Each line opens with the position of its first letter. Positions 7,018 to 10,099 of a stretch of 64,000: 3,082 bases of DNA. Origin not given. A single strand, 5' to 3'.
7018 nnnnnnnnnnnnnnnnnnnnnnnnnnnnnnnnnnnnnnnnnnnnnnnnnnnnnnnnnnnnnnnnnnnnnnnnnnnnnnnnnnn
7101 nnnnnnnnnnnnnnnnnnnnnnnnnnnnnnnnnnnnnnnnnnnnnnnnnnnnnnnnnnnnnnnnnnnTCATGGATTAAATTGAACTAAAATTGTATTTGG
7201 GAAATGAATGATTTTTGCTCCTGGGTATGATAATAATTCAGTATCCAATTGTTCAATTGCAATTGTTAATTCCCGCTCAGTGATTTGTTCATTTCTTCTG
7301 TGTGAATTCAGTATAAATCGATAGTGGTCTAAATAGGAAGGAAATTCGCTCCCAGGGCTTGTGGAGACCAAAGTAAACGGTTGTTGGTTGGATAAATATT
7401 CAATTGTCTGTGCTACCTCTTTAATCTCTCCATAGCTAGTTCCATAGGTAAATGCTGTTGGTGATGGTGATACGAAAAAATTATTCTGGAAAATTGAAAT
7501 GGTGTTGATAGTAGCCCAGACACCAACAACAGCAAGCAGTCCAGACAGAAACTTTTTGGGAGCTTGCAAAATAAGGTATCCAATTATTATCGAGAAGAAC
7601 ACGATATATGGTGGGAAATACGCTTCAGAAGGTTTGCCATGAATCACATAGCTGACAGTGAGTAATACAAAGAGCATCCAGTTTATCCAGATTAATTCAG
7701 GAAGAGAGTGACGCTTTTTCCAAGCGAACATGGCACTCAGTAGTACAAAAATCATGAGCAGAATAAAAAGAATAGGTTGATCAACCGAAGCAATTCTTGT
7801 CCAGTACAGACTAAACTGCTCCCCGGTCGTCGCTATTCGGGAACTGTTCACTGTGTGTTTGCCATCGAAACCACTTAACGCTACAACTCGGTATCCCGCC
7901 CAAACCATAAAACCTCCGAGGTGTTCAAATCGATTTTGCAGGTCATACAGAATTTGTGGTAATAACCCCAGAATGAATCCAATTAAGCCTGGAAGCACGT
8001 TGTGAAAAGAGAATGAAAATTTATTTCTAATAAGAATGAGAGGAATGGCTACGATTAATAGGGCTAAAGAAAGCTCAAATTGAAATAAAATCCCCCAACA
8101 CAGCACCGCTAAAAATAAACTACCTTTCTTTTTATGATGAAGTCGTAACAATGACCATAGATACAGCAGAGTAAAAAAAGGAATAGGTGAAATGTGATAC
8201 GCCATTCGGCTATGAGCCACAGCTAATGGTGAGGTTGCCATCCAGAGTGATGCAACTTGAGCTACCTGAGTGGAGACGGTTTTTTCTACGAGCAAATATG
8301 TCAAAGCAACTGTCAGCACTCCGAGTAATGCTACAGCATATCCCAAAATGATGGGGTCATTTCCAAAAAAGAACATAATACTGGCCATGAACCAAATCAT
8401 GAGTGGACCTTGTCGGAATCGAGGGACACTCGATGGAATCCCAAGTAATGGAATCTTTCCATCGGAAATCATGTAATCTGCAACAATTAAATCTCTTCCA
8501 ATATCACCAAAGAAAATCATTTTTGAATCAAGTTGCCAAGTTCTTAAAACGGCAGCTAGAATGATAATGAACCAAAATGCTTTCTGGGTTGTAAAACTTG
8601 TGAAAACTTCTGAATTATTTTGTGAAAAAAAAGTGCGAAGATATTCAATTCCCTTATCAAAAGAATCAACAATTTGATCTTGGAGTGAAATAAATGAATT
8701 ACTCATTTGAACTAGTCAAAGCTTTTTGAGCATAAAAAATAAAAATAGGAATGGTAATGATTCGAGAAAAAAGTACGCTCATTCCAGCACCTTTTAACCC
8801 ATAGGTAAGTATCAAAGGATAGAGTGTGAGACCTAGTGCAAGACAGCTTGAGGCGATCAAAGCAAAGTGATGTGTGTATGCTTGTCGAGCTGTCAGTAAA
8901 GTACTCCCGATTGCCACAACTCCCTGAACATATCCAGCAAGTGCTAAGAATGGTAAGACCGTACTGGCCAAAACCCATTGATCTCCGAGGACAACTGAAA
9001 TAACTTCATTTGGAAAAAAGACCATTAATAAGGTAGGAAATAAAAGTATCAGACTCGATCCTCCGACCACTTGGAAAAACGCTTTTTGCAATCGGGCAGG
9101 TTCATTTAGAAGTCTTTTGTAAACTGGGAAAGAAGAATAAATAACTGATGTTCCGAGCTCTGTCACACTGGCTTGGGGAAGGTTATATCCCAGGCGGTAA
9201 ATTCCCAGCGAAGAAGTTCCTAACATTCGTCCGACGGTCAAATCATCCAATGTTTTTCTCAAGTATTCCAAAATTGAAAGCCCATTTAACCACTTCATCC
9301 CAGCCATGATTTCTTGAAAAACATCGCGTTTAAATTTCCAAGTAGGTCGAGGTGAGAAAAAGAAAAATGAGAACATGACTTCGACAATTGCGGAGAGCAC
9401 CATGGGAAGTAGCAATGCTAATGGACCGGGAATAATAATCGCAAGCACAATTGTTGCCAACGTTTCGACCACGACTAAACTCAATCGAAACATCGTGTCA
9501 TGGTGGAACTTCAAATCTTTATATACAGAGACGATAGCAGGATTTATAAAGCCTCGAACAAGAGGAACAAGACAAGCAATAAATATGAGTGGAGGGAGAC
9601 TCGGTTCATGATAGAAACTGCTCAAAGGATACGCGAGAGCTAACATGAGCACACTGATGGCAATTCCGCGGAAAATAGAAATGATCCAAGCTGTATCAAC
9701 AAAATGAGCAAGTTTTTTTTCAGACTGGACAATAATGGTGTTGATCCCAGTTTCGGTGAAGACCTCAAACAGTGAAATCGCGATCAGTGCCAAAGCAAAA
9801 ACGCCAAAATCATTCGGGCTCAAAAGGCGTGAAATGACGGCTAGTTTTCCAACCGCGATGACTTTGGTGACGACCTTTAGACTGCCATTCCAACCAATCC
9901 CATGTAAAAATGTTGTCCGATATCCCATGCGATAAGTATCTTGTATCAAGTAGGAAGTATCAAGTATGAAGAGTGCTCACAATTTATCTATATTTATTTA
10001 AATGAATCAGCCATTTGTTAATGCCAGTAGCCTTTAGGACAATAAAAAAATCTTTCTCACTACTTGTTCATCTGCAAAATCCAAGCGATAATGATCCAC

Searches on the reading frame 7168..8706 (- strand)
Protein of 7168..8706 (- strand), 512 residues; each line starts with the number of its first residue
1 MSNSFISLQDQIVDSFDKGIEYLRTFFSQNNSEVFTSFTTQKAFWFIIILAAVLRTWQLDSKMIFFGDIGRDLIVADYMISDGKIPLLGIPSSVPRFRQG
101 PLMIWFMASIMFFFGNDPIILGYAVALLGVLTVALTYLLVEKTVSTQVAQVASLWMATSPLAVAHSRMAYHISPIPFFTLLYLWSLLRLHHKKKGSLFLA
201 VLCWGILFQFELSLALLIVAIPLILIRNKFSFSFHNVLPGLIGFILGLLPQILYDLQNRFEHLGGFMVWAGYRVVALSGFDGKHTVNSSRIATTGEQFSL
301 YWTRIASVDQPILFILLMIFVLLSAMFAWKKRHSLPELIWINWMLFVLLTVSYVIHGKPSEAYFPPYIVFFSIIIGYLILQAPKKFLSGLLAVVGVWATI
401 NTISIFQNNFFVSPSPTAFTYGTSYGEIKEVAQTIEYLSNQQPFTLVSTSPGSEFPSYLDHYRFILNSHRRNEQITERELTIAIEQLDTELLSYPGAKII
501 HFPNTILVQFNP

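Call 62: search_protein_families(library=pfam, proteins=[window:7168-8706:-], max_evalue=0.001)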
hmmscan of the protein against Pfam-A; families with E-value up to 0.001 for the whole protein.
window:7168-8706:- (512 aa): 1 family
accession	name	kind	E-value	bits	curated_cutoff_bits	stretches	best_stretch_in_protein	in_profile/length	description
PF13231.12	PMT_2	-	5e-10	40.3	26.1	1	100-248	3-151/160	Dolichyl-phosphate-mannose-protein mannosyltransferase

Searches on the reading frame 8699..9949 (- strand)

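Call 62: search_protein_families(library=pfam, proteins=[window:8699-9949:-], max_evalue=0.001)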
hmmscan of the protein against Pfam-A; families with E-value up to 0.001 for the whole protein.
window:8699-9949:- (416 aa): 3 families
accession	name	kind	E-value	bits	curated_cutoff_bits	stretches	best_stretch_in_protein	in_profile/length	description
PF13440.11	Polysacc_synt_3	-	6.3e-60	203.3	23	1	38-326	1-289/293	Polysaccharide biosynthesis protein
PF01943.22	Polysacc_synt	-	5.1e-23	82.3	28.2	1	15-278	2-271/274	Polysaccharide biosynthesis protein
PF05975.17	EcsB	-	4.3e-06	26.4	30.7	1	51-225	63-233/383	Bacterial ABC transporter protein EcsB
